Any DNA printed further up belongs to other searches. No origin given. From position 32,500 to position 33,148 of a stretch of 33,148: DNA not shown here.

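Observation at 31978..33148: TIR fused to a truncated, probably non-catalytic FGE-sulfatase (FGS) domain: a candidate sensor–effector immune protein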

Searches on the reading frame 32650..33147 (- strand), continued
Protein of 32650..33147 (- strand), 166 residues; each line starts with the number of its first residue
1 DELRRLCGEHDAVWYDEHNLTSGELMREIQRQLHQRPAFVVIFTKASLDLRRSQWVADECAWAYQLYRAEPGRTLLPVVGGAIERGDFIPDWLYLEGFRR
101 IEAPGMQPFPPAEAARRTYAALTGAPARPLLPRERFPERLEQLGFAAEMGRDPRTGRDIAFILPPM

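Call 62: search_protein_families(library=pfam, proteins=[P0132, P0136, P0142, P0147, P0151, P0170, P0184, P0195, P0224, P0237], max_evalue=0.001)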
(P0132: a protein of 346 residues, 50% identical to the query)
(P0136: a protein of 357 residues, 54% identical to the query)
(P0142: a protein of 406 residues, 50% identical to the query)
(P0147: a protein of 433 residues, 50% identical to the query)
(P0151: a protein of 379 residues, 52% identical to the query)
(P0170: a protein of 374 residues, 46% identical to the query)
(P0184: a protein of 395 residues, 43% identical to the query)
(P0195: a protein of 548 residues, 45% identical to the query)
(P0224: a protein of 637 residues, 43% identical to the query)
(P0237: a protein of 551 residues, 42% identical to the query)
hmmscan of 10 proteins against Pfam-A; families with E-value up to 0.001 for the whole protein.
P0132 (346 aa): 14 families
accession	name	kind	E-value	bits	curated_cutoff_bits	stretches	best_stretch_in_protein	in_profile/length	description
PF13676.11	TIR_2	-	8.7e-19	68.6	28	1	6-101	1-98/122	TIR domain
PF13432.12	TPR_16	-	1.9e-16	60.6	32.7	2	159-221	2-64/65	Tetratricopeptide repeat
PF07719.23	TPR_2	-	2.4e-16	58.9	27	1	225-253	4-32/34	Tetratricopeptide repeat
PF00515.34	TPR_1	-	2.5e-15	56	27.8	0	259-289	4-34/34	Tetratricopeptide repeat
PF14559.12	TPR_19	-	1e-14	55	25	2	271-322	6-57/68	Tetratricopeptide repeat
PF13414.12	TPR_11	-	6.4e-14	51.8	26.8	0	161-201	1-41/42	TPR repeat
PF13181.12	TPR_8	-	2.2e-11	43.4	25.7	0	189-221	2-34/34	Tetratricopeptide repeat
PF13428.12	TPR_14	-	2.3e-11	43.6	23.5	0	190-230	3-43/44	Tetratricopeptide repeat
PF13424.12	TPR_12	-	3e-11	43.8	30.1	2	187-253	2-76/77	Tetratricopeptide repeat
PF13371.12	TPR_9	-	7.2e-09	36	35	1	165-225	6-66/73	Tetratricopeptide repeat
PF23914.1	TPR_CcmH_CycH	-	2.9e-07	30.9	42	0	185-233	47-95/158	Cytochrome c-type biogenesis protein H TPR domain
PF01582.25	TIR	-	9.7e-05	22.7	21.3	1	12-99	12-99/179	TIR domain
PF13431.12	TPR_17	-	9.9e-05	22.8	24.4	0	278-310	1-33/34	Tetratricopeptide repeat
PF13176.12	TPR_7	-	0.00018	21.7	27.9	0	229-253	6-30/36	Tetratricopeptide repeat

P0136 (357 aa): 21 families
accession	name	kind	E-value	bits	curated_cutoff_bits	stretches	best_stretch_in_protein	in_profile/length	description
PF00515.34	TPR_1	-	8.1e-37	124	27.8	4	260-290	2-32/34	Tetratricopeptide repeat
PF07719.23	TPR_2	-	1.8e-32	109.2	27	3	260-290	2-32/34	Tetratricopeptide repeat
PF13181.12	TPR_8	-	6.7e-29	98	25.7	2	260-290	2-32/34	Tetratricopeptide repeat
PF13431.12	TPR_17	-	1.2e-26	91.2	24.4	3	282-312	2-32/34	Tetratricopeptide repeat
PF13424.12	TPR_12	-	2.8e-25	88.7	30.1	4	262-322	6-74/77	Tetratricopeptide repeat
PF13414.12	TPR_11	-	3.4e-25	87.9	26.8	3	243-271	12-40/42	TPR repeat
PF13432.12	TPR_16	-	6.6e-24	84.4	32.7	3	231-290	3-62/65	Tetratricopeptide repeat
PF13428.12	TPR_14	-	5.8e-18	64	23.5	1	260-300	2-42/44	Tetratricopeptide repeat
PF14559.12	TPR_19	-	3.9e-17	62.8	25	2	237-288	3-54/68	Tetratricopeptide repeat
PF13374.12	TPR_10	-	4.5e-17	61.9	27.5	0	297-321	6-30/42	Tetratricopeptide repeat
PF13676.11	TIR_2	-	8e-15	55.8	28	1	7-95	2-90/122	TIR domain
PF23914.1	TPR_CcmH_CycH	-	9.9e-13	48.7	42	0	185-246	44-105/158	Cytochrome c-type biogenesis protein H TPR domain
PF25063.1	ARM_TT21_C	-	2.7e-11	44.2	35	1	206-327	36-163/209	Tetratricopeptide repeat protein 21 C-terminal ARM domain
PF12895.13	ANAPC3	-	1.3e-10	41.9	27.2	0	242-318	6-81/82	Anaphase-promoting complex, cyclosome, subunit 3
PF13371.12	TPR_9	-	1.2e-09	38.4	35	0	168-224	6-62/73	Tetratricopeptide repeat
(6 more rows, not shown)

P0142 (406 aa): 16 families
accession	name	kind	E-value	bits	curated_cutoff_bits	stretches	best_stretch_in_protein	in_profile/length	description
PF07719.23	TPR_2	-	2.4e-19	68.2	27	2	202-233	3-34/34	Tetratricopeptide repeat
PF00515.34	TPR_1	-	2.7e-17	62.2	27.8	1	202-233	3-34/34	Tetratricopeptide repeat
PF13676.11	TIR_2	-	2.8e-16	60.5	28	1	13-109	1-93/122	TIR domain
PF13414.12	TPR_11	-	1.7e-12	47.3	26.8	1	218-239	12-33/42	TPR repeat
PF13431.12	TPR_17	-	1.3e-11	44.2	24.4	1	188-221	1-34/34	Tetratricopeptide repeat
PF13181.12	TPR_8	-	2.1e-11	43.5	25.7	1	202-233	3-34/34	Tetratricopeptide repeat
PF14559.12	TPR_19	-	1.2e-09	38.8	25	1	177-233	2-58/68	Tetratricopeptide repeat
PF13428.12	TPR_14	-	6.2e-09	36.1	23.5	1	169-207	4-42/44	Tetratricopeptide repeat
PF13432.12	TPR_16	-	8.9e-09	36.1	32.7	1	170-234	1-65/65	Tetratricopeptide repeat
PF13424.12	TPR_12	-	1.6e-08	35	30.1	0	169-195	48-74/77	Tetratricopeptide repeat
PF08937.16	ThsB_TIR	-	3.2e-05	24.7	21.2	1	14-90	1-83/100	Thoeris protein ThsB, TIR-like domain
PF13176.12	TPR_7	-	4.8e-05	23.6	27.9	0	203-231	2-32/36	Tetratricopeptide repeat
PF23914.1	TPR_CcmH_CycH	-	8.7e-05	22.8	42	0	194-234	44-84/158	Cytochrome c-type biogenesis protein H TPR domain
PF01582.25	TIR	-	0.00024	21.4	21.3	1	13-112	4-101/179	TIR domain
PF13371.12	TPR_9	-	0.00086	19.7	35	0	214-271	9-66/73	Tetratricopeptide repeat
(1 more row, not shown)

P0147 (433 aa): 11 families
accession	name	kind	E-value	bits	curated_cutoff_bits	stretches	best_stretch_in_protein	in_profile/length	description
PF13676.11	TIR_2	-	2.9e-19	70.2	28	1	6-99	1-95/122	TIR domain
PF13432.12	TPR_16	-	6.7e-11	42.9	32.7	1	184-238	3-54/65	Tetratricopeptide repeat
PF07719.23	TPR_2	-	1.7e-10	40.6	27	1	270-298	1-29/34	Tetratricopeptide repeat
PF00515.34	TPR_1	-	1.7e-09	37.5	27.8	1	270-298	1-29/34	Tetratricopeptide repeat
PF13414.12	TPR_11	-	8.1e-07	29.1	26.8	0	277-297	1-21/42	TPR repeat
PF13428.12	TPR_14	-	2.4e-06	28.1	23.5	0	272-298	3-29/44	Tetratricopeptide repeat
PF13424.12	TPR_12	-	1.7e-05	25.3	30.1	0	272-298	5-31/77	Tetratricopeptide repeat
PF13181.12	TPR_8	-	2.5e-05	24.5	25.7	0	276-298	7-29/34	Tetratricopeptide repeat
PF01582.25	TIR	-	4.2e-05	23.9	21.3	1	8-101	6-101/179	TIR domain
PF12895.13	ANAPC3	-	0.00015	22.4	27.2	0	315-365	19-68/82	Anaphase-promoting complex, cyclosome, subunit 3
PF08937.16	ThsB_TIR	-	0.00091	20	21.2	0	7-76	1-80/100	Thoeris protein ThsB, TIR-like domain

P0151 (379 aa): 10 families
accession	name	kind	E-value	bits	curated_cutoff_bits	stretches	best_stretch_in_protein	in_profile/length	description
PF13676.11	TIR_2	-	4.5e-16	59.9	28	1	8-118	1-108/122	TIR domain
PF07719.23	TPR_2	-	1.5e-12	47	27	1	261-292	2-33/34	Tetratricopeptide repeat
PF00515.34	TPR_1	-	4.3e-10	39.4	27.8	1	261-292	2-33/34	Tetratricopeptide repeat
PF13414.12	TPR_11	-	4.2e-07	30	26.8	0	275-305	9-39/42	TPR repeat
PF13428.12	TPR_14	-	2.3e-05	25.1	23.5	1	261-301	2-42/44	Tetratricopeptide repeat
PF13371.12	TPR_9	-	2.8e-05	24.5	35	1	276-326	11-61/73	Tetratricopeptide repeat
PF13432.12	TPR_16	-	3.7e-05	24.5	32.7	1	275-325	12-62/65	Tetratricopeptide repeat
PF14559.12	TPR_19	-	0.00037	21.2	25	0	275-327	6-58/68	Tetratricopeptide repeat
PF23914.1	TPR_CcmH_CycH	-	0.00039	20.7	42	0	261-295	51-85/158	Cytochrome c-type biogenesis protein H TPR domain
PF08937.16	ThsB_TIR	-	0.00046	21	21.2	0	9-79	1-81/100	Thoeris protein ThsB, TIR-like domain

P0170 (374 aa): 15 families
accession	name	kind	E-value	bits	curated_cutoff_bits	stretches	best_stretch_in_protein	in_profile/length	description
PF13676.11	TIR_2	-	6.6e-18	65.8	28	1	6-109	1-105/122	TIR domain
PF07719.23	TPR_2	-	1.3e-16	59.7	27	1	309-340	1-32/34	Tetratricopeptide repeat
PF13432.12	TPR_16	-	1.2e-14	54.8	32.7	1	256-285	12-41/65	Tetratricopeptide repeat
PF13431.12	TPR_17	-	1.3e-13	50.5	24.4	1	263-292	1-30/34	Tetratricopeptide repeat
PF13414.12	TPR_11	-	5.5e-12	45.6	26.8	1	289-320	8-39/42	TPR repeat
PF00515.34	TPR_1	-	5.6e-12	45.4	27.8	1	276-307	2-33/34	Tetratricopeptide repeat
PF13428.12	TPR_14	-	1.8e-10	40.9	23.5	1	276-317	2-43/44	Tetratricopeptide repeat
PF13371.12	TPR_9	-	2.4e-09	37.5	35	1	289-340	9-60/73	Tetratricopeptide repeat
PF14559.12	TPR_19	-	1.7e-08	35.1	25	1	256-316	6-66/68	Tetratricopeptide repeat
PF13181.12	TPR_8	-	3.8e-07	30.2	25.7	0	310-340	2-32/34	Tetratricopeptide repeat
PF23914.1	TPR_CcmH_CycH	-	4e-06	27.2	42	0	270-309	45-84/158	Cytochrome c-type biogenesis protein H TPR domain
PF01239.28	PPTA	-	4.2e-06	26.6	29.5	0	259-287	3-31/32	Protein prenyltransferase alpha subunit repeat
PF21545.3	T7SS_EccA1_N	-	4.6e-05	23.3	27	1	256-363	114-225/272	T7SS, ESX-1 secretion system protein EccA1, N-terminal domain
PF13240.11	Zn_Ribbon_1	-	0.00023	21.3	25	1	173-191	2-20/23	zinc-ribbon domain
PF12773.13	DZR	-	0.0005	20.6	27.3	1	173-194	1-22/45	Double zinc ribbon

P0184 (395 aa): 19 families
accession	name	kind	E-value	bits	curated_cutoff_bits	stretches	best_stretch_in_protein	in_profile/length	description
PF00515.34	TPR_1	-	1.8e-26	91.2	27.8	1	191-223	2-34/34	Tetratricopeptide repeat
PF07719.23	TPR_2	-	2.6e-21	74.4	27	0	258-290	1-33/34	Tetratricopeptide repeat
PF13431.12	TPR_17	-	2.7e-19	68.2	24.4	1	178-210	1-33/34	Tetratricopeptide repeat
PF13676.11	TIR_2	-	2.1e-16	61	28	1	6-98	1-93/122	TIR domain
PF13181.12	TPR_8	-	9.1e-16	57.1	25.7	0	191-223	2-34/34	Tetratricopeptide repeat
PF13432.12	TPR_16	-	5.2e-15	56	32.7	2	202-256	9-63/65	Tetratricopeptide repeat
PF14559.12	TPR_19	-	1.1e-13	51.7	25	1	175-230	10-65/68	Tetratricopeptide repeat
PF13424.12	TPR_12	-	1.1e-12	48.4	30.1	2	297-351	8-68/77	Tetratricopeptide repeat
PF13371.12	TPR_9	-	3.7e-12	46.5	35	1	207-239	12-44/73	Tetratricopeptide repeat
PF13428.12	TPR_14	-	1.4e-11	44.3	23.5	1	191-231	2-42/44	Tetratricopeptide repeat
PF01239.28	PPTA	-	1.8e-09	37.2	29.5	1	207-235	2-30/32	Protein prenyltransferase alpha subunit repeat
PF13414.12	TPR_11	-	2.7e-08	33.8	26.8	1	165-204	3-42/42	TPR repeat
PF13374.12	TPR_10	-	7.3e-08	32.6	27.5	0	299-325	9-35/42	Tetratricopeptide repeat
PF12895.13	ANAPC3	-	2.3e-05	25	27.2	0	204-282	3-80/82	Anaphase-promoting complex, cyclosome, subunit 3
PF01582.25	TIR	-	6.6e-05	23.2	21.3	1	9-100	9-100/179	TIR domain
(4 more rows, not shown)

P0195 (548 aa): 4 families
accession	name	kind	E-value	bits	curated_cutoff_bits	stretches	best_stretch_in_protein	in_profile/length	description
PF00069.31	Pkinase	-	2.3e-48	165.3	31.7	1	246-499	1-256/263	Protein kinase domain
PF07714.23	PK_Tyr_Ser-Thr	-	6e-30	104.9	23.1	1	248-494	3-249/258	Protein tyrosine and serine/threonine kinase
PF13676.11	TIR_2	-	1.4e-16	61.5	28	1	10-114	1-106/122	TIR domain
PF01636.29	APH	-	3.5e-06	27.4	23.2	1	344-395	149-199/239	Phosphotransferase enzyme family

P0224 (637 aa): 2 families
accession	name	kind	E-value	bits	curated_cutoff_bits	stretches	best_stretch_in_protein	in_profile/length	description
PF13676.11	TIR_2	-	2.9e-18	66.9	28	1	6-103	1-103/122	TIR domain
PF08937.16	ThsB_TIR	-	4.1e-05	24.4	21.2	1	7-81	1-85/100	Thoeris protein ThsB, TIR-like domain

P0237 (551 aa): 30 families (the best 25 are shown)
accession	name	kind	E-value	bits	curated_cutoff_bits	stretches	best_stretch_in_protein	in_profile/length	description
PF00515.34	TPR_1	-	5.7e-45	149.8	27.8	3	438-471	1-34/34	Tetratricopeptide repeat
PF07719.23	TPR_2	-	4.7e-44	145.3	27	3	438-471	1-34/34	Tetratricopeptide repeat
PF13181.12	TPR_8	-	3.2e-37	124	25.7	1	438-471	1-34/34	Tetratricopeptide repeat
PF13432.12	TPR_16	-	4.5e-30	104.2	32.7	2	167-227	4-64/65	Tetratricopeptide repeat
PF13431.12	TPR_17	-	1.7e-29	100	24.4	0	182-214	1-33/34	Tetratricopeptide repeat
PF13428.12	TPR_14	-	4e-28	95.4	23.5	1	439-479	2-42/44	Tetratricopeptide repeat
PF13414.12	TPR_11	-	2.7e-26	91.4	26.8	3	445-484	1-40/42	TPR repeat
PF14559.12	TPR_19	-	2.6e-24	85.7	25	1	171-221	2-52/68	Tetratricopeptide repeat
PF13371.12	TPR_9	-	1e-22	80.3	35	1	447-509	4-66/73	Tetratricopeptide repeat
PF13424.12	TPR_12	-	2.3e-19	69.8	30.1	1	170-221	13-72/77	Tetratricopeptide repeat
PF23914.1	TPR_CcmH_CycH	-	1.8e-18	67.3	42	1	260-359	46-143/158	Cytochrome c-type biogenesis protein H TPR domain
PF12895.13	ANAPC3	-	2.3e-18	66.7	27.2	1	277-361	2-80/82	Anaphase-promoting complex, cyclosome, subunit 3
PF13676.11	TIR_2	-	3.5e-18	66.7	28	1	10-105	1-95/122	TIR domain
PF13176.12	TPR_7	-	5.8e-17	60.7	27.9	0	445-471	6-32/36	Tetratricopeptide repeat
PF09976.15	TPR_21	-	1.8e-11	44.6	25.5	0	411-466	119-174/193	Tetratricopeptide repeat-like domain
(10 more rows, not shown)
